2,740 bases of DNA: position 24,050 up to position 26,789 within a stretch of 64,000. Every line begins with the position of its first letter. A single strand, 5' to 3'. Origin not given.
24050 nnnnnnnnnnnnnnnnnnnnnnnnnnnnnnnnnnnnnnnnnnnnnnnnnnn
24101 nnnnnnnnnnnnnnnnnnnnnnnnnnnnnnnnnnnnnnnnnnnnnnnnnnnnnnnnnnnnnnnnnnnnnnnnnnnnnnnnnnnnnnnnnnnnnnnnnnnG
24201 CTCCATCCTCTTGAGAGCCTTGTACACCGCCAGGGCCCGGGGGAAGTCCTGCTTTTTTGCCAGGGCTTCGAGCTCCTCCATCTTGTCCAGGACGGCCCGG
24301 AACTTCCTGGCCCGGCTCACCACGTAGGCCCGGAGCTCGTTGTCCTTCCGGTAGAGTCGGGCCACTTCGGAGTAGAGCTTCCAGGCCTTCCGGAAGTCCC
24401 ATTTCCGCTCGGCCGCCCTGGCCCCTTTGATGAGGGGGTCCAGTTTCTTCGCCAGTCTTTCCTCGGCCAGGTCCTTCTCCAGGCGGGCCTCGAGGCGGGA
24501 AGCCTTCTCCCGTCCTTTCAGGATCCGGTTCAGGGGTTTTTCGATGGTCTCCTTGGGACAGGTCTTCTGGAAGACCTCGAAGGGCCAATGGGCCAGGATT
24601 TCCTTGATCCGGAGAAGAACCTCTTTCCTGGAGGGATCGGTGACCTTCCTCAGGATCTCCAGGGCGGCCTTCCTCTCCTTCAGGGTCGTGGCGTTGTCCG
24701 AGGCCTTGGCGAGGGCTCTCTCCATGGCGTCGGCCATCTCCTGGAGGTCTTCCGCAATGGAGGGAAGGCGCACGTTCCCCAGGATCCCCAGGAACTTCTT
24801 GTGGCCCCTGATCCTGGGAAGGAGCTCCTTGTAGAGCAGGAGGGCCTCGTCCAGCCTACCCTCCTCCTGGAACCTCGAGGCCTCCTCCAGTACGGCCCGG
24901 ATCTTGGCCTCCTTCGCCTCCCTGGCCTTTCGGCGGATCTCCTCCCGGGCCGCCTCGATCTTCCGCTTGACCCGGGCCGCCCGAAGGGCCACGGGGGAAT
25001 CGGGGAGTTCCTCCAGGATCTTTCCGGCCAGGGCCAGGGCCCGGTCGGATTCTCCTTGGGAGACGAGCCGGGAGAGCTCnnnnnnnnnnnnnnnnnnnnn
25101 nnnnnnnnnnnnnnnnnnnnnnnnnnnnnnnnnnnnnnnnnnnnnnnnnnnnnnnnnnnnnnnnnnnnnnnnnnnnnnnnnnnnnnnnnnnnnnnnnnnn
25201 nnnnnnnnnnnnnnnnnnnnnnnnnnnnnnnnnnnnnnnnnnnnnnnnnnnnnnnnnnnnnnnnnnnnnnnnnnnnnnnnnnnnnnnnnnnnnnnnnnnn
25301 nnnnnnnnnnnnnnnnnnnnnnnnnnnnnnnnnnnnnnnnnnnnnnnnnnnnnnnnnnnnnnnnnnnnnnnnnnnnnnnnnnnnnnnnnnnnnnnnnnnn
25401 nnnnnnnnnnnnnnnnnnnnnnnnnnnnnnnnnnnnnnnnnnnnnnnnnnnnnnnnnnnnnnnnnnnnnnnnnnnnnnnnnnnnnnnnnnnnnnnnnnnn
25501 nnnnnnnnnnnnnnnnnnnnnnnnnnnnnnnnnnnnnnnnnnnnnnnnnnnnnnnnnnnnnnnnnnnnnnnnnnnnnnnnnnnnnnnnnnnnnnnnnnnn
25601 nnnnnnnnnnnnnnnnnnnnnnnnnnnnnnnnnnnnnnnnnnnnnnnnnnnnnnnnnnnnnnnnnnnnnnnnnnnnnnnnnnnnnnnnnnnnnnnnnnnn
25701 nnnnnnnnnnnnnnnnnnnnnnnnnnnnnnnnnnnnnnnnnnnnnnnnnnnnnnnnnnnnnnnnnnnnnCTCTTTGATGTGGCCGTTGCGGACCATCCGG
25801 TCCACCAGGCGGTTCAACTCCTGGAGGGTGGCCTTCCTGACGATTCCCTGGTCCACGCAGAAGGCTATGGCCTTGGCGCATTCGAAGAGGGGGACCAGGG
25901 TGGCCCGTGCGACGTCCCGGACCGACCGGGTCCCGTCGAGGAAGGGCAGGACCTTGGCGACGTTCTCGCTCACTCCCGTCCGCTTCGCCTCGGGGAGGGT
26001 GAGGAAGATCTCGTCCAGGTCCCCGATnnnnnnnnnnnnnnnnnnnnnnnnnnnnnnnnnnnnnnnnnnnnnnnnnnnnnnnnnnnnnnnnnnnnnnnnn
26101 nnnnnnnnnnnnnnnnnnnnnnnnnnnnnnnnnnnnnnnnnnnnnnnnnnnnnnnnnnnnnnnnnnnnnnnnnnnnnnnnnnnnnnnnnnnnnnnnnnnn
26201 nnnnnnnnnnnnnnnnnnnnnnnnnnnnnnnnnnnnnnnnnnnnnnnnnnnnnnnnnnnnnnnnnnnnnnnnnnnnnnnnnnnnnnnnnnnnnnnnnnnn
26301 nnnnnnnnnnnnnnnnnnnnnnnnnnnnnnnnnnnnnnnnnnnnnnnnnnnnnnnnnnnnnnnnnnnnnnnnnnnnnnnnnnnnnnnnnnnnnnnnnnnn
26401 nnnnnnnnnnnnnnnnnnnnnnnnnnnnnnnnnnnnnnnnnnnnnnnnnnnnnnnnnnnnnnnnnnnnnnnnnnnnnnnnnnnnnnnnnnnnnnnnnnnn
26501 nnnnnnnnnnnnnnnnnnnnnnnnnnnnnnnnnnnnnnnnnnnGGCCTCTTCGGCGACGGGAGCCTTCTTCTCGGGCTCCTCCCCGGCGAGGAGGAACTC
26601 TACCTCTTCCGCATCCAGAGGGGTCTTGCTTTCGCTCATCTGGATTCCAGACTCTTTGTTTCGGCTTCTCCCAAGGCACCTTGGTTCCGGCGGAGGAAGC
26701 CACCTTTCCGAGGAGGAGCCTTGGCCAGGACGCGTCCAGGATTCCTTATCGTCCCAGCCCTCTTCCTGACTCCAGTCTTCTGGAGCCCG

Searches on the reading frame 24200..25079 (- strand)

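Call 59: search_protein_families(library=pfam, proteins=[window:24200-25079:-], max_evalue=10)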
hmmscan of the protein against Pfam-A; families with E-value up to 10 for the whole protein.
window:24200-25079:- (293 aa): 12 families
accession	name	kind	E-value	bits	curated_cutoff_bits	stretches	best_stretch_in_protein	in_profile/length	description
PF13428.12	TPR_14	-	0.018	16.1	23.5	1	5-34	11-40/44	Tetratricopeptide repeat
PF09920.14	DUF2150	-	0.018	15.5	28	2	43-89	101-145/189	Uncharacterized protein conserved in archaea (DUF2150)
PF09060.15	L27_N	-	0.043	14.3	25.4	0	226-240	34-48/48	L27_N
PF14559.12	TPR_19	-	0.048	14.4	25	1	5-33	1-29/68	Tetratricopeptide repeat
PF19556.4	PRTRC_E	-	0.061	13.5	26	1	31-84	89-142/175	PRTRC system protein E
PF13176.12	TPR_7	-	0.068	13.7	27.9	1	70-92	9-30/36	Tetratricopeptide repeat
PF13041.12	PPR_2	-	0.45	11.1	30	0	225-238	15-28/50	PPR repeat family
PF01535.26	PPR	-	0.53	11.1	25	0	73-86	13-26/31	PPR repeat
PF07361.16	Cytochrom_B562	-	0.97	10.5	30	1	112-160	2-49/102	Cytochrome b562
PF16290.10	DUF4936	-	0.97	10.5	28.8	1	198-225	62-89/91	Domain of unknown function (DUF4936)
PF03194.20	LUC7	-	2.3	8.3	33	1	38-85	111-157/246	LUC7 N_terminus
PF07719.23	TPR_2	-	2.5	8.9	27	0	71-87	12-28/34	Tetratricopeptide repeat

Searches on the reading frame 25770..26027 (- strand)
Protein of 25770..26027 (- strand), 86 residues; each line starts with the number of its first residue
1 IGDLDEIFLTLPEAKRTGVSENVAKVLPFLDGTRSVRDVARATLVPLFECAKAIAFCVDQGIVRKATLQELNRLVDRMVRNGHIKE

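Call 59: search_protein_families(library=pfam, proteins=[window:25770-26027:-], max_evalue=10)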
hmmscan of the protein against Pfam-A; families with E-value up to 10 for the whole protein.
seq(86 aa): 2 families
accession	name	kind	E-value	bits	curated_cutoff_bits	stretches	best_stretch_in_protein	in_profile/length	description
PF16221.11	HTH_47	-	0.004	17.1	27.1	1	20-64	33-77/78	winged helix-turn-helix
PF24409.1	wHTH-PRTase_assc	-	0.082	13.4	27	1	32-64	10-42/83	wHTH-PRTase associated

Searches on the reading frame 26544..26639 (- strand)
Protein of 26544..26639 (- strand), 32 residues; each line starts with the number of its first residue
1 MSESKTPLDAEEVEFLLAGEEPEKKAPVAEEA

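Call 102: search_solved_structures(query=window:26544-26639:-, max_evalue=10, show_alignments=3)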
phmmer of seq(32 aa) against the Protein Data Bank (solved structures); distinct sequences matched with E-value up to 10: 0.

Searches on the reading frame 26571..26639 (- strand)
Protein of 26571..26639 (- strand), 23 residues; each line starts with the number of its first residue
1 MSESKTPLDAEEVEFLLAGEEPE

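Call 105: search_solved_structures(query=A4, max_evalue=10, show_alignments=5)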
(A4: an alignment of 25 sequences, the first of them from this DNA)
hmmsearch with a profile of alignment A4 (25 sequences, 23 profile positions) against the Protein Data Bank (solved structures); distinct sequences matched with E-value up to 10: 7.
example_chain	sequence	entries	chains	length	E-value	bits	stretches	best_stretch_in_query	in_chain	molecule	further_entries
9bal_A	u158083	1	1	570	0.17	14.9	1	7-20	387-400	Surface glycan-binding protein A (SGBP-A)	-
9bam_A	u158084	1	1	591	0.18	14.8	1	7-20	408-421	Surface glycan-binding protein A (SGBP-A)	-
5n6y_C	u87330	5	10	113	0.22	14.5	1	9-19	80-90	Nitrogenase vanadium-iron protein delta chain | Vanadium nitrogenase, delta subunit, VnfG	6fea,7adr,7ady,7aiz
7vur_A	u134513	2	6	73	0.77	12.8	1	1-14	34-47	AlleyCat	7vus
7vut_A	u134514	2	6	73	0.77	12.8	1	1-14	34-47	AlleyCat10 | AlleyCat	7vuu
7vpc_A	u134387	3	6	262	0.82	12.7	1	11-18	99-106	Neryl-diphosphate synthase 1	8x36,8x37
8x35_A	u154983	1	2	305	1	12.5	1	11-18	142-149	Neryl diphosphate synthase 1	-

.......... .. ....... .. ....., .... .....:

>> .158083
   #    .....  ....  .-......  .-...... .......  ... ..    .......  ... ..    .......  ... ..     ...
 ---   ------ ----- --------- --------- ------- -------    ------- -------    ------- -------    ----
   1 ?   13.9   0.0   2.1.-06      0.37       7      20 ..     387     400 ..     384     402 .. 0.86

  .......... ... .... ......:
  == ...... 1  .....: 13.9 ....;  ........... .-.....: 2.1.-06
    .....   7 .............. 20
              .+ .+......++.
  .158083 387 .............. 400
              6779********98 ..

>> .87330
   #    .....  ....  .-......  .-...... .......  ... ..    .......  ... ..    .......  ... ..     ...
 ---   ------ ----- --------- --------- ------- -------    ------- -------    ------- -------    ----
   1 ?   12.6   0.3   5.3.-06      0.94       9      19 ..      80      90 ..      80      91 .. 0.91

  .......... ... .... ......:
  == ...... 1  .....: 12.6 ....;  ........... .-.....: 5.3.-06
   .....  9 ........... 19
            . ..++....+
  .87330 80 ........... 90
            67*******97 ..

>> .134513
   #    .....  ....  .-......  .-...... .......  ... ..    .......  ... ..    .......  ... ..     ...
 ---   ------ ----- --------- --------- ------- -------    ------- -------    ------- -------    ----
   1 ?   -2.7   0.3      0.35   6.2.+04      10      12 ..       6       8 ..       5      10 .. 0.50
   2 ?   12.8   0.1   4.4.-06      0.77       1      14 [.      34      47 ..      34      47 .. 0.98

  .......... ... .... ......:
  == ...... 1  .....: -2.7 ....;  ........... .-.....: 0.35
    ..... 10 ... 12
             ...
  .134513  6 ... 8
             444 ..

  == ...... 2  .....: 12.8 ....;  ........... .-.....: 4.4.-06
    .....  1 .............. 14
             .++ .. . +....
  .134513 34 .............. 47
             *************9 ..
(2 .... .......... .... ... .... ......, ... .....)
